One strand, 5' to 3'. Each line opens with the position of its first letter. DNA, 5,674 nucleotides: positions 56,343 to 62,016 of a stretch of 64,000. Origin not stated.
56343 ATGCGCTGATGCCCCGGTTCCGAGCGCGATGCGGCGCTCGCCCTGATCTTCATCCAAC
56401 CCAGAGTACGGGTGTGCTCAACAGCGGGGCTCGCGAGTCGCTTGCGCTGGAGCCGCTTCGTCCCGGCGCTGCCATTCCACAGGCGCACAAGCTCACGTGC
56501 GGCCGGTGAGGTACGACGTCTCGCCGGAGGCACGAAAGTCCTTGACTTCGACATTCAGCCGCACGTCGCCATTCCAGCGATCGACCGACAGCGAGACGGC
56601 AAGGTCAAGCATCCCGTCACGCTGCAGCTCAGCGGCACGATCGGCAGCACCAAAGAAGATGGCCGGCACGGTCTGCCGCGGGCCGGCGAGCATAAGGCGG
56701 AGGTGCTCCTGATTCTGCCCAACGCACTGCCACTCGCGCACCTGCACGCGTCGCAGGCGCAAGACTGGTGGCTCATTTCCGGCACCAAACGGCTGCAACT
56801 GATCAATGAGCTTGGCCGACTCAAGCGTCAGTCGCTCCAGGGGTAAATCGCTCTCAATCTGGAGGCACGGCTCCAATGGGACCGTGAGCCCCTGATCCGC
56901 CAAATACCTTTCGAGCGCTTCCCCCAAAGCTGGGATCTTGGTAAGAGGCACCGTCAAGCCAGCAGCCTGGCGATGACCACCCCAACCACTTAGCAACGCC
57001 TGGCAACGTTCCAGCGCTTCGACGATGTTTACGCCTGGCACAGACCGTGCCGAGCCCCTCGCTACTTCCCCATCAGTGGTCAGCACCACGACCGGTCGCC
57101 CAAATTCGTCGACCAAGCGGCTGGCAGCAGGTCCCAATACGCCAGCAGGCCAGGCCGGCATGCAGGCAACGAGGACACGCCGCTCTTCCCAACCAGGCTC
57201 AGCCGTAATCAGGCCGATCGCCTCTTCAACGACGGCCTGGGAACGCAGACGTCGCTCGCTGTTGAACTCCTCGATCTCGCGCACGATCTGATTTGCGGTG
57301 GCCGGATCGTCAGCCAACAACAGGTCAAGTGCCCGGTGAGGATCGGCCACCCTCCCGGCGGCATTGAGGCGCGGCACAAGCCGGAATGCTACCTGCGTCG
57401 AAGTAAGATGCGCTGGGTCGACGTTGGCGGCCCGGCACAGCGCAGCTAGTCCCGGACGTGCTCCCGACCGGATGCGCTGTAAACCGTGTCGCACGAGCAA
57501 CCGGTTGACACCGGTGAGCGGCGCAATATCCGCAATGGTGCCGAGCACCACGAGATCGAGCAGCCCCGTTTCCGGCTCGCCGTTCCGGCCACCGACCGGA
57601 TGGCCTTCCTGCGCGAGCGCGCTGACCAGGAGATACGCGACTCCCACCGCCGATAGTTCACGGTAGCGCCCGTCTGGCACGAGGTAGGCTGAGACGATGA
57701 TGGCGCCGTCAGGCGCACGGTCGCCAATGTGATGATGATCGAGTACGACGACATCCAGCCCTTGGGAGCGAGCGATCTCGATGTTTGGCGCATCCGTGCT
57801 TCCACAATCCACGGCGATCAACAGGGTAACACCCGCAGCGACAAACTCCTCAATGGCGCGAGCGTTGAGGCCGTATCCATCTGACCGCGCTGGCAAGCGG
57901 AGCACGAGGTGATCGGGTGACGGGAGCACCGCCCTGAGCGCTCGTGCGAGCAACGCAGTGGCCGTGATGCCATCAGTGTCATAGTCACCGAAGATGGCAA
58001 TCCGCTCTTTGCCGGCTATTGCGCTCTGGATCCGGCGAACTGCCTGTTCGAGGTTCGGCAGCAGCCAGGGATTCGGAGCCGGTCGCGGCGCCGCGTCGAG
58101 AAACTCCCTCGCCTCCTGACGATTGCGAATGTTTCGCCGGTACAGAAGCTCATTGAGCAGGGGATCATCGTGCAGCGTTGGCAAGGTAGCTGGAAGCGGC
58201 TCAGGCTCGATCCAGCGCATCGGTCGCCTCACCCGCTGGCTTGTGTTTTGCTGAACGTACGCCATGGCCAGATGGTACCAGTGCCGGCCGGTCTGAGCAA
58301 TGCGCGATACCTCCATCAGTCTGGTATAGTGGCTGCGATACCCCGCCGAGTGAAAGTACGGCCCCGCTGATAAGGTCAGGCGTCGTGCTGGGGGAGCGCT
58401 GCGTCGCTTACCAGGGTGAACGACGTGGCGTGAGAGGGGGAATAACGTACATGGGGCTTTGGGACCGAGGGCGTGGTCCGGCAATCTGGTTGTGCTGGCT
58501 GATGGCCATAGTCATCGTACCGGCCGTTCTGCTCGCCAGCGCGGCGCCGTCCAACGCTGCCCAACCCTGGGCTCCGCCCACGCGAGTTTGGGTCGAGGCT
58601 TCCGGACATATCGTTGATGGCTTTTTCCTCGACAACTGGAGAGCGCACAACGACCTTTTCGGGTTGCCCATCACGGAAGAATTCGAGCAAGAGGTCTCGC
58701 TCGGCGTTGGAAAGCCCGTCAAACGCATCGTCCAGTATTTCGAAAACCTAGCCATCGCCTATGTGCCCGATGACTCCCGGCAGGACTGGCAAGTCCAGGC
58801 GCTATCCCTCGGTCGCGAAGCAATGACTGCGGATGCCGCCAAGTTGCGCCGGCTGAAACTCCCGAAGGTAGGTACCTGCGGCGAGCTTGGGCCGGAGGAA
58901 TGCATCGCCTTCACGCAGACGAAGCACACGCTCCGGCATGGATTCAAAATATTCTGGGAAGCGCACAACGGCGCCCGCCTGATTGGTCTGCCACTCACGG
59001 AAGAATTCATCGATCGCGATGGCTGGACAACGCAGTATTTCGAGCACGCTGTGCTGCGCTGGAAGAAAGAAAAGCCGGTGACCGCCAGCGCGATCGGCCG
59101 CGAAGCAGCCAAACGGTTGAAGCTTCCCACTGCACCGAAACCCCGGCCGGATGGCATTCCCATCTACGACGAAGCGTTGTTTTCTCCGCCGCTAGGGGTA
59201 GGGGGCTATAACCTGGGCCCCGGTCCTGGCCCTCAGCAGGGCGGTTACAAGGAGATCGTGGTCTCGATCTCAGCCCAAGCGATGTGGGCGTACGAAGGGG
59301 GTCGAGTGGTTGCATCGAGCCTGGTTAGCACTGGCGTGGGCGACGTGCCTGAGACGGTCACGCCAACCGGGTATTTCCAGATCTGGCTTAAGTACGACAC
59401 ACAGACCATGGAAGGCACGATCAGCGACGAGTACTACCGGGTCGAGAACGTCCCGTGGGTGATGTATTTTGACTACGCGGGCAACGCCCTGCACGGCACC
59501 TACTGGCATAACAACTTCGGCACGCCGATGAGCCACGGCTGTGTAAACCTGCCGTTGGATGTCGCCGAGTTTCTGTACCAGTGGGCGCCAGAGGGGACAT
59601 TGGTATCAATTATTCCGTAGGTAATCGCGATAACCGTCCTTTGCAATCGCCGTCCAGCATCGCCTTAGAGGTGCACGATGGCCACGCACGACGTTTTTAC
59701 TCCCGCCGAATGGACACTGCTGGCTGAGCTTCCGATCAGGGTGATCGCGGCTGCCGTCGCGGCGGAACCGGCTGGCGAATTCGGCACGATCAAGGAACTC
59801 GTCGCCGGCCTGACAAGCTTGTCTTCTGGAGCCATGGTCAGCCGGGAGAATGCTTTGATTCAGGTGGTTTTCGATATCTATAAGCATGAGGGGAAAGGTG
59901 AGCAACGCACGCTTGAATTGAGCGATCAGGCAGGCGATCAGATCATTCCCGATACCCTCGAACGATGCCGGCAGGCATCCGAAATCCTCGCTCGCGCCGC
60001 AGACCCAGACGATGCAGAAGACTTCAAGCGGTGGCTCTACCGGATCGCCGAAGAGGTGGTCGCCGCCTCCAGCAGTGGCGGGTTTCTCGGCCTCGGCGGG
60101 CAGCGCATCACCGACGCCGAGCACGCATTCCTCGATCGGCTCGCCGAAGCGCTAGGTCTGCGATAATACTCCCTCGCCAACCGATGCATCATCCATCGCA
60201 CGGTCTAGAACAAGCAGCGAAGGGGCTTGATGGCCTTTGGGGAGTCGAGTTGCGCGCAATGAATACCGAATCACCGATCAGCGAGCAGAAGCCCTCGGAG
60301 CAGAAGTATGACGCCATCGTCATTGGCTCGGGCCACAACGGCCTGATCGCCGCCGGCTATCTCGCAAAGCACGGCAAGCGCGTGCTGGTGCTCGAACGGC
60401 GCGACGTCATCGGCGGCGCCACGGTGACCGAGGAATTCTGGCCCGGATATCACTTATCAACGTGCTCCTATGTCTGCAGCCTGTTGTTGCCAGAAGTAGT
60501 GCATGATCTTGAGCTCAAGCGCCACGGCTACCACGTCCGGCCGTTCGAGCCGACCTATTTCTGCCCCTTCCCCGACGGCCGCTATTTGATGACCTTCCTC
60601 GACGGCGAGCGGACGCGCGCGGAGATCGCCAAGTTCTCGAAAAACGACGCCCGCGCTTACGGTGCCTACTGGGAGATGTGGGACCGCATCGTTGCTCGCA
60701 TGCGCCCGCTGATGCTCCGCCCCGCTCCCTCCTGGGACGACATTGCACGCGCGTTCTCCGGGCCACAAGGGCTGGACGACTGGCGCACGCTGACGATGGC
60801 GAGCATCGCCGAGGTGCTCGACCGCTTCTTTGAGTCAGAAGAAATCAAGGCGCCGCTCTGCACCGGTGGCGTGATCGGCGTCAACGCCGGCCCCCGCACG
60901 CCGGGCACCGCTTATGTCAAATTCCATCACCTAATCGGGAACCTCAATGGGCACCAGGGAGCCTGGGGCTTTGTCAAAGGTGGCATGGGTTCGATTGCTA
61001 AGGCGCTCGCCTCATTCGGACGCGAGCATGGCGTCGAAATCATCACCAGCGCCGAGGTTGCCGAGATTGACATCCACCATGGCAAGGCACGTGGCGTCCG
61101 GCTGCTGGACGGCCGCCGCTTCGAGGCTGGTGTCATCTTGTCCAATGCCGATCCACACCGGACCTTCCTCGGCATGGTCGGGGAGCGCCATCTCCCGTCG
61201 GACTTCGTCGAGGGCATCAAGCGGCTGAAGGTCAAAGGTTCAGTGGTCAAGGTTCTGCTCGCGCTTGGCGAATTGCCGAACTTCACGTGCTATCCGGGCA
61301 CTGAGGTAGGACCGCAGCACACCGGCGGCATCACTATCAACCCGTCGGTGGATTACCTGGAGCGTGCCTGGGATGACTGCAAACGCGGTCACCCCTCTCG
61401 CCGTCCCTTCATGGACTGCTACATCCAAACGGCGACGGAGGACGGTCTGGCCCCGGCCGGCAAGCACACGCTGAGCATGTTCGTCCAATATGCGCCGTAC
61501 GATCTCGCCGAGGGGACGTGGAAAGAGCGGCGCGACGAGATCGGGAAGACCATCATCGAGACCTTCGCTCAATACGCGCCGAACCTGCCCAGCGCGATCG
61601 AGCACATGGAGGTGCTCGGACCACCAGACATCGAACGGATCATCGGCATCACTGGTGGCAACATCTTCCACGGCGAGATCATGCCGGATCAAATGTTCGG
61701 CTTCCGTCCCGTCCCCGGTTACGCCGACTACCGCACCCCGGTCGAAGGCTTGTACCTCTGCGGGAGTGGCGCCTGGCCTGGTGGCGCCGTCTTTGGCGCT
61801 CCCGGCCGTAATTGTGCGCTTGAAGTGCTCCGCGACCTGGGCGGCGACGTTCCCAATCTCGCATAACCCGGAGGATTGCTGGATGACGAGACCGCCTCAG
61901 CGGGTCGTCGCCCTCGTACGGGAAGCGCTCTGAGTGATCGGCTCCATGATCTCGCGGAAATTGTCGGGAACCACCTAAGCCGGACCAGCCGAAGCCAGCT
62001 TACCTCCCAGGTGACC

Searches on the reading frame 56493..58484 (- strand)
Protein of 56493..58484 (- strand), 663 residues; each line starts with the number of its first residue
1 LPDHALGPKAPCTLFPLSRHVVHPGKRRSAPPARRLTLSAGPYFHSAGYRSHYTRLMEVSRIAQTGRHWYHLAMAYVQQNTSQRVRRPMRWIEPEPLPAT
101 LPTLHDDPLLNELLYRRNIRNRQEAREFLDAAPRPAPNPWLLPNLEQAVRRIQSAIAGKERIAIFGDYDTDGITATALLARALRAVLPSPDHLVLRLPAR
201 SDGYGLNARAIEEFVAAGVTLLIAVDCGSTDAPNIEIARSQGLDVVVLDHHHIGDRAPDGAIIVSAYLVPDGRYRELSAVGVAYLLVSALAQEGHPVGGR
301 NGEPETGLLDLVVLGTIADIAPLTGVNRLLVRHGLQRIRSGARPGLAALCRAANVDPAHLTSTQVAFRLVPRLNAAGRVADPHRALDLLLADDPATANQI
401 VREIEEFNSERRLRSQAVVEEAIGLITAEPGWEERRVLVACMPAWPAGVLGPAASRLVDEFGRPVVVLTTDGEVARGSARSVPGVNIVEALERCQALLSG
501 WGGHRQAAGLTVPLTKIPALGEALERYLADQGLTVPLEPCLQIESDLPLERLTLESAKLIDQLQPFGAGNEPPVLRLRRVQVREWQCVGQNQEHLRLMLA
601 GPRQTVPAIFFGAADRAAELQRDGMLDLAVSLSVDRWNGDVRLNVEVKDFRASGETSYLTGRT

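Call 49: search_protein_families(library=pfam, proteins=[window:56493-58484:-], max_evalue=0.001)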
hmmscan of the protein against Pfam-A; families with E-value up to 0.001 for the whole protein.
window:56493-58484:- (663 aa): 3 families
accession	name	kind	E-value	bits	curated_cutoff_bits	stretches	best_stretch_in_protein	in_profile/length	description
PF17768.7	RecJ_OB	-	7.5e-26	90.7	27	1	543-649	1-107/107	RecJ OB domain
PF01368.27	DHH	-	5.2e-19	69.2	28.1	1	161-316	1-125/125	DHH family, N-terminal domain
PF02272.25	DHHA1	-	1.1e-15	58.4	25.9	1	436-529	3-101/102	DHHA1 domain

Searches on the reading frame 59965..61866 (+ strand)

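Call 49: search_protein_families(library=pfam, proteins=[window:59965-61866:+], max_evalue=0.001)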
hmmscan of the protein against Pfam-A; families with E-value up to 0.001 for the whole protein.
window:59965-61866:+ (633 aa): 11 families
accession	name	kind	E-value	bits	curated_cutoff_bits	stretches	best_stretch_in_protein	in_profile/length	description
PF01593.30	Amino_oxidase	-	9.8e-17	61.8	19.8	1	126-433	3-290/443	Flavin containing amine oxidoreductase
PF01266.30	DAO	-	7.4e-13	49.2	27.9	1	116-277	1-152/353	FAD dependent oxidoreductase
PF13450.12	NAD_binding_8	-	5.5e-11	43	21.9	1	119-165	1-46/68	NAD(P)-binding Rossmann-like domain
PF12831.13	FAD_oxidored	-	6.8e-07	29.3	27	1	116-187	1-72/416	FAD dependent oxidoreductase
PF07992.20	Pyr_redox_2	-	7e-07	29.4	26.1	1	110-153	142-180/291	Pyridine nucleotide-disulphide oxidoreductase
PF00070.33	Pyr_redox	-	8.2e-07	29.9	22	0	117-150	2-35/82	Pyridine nucleotide-disulphide oxidoreductase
PF00890.30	FAD_binding_2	-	2.7e-06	27.3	20.4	1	116-154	1-39/414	FAD binding domain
PF01494.25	FAD_binding_3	-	3.7e-05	23.5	22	1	115-147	2-34/349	FAD binding domain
PF01946.23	Thi4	-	0.0001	22.1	26.2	1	115-153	18-57/235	Thi4 family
PF03486.20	HI0933_like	-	0.00028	20.9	50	0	116-150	2-36/244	HI0933-like protein Rossmann domain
PF00996.24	GDI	-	0.00031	19.8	23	1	112-153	2-43/436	GDP dissociation inhibitor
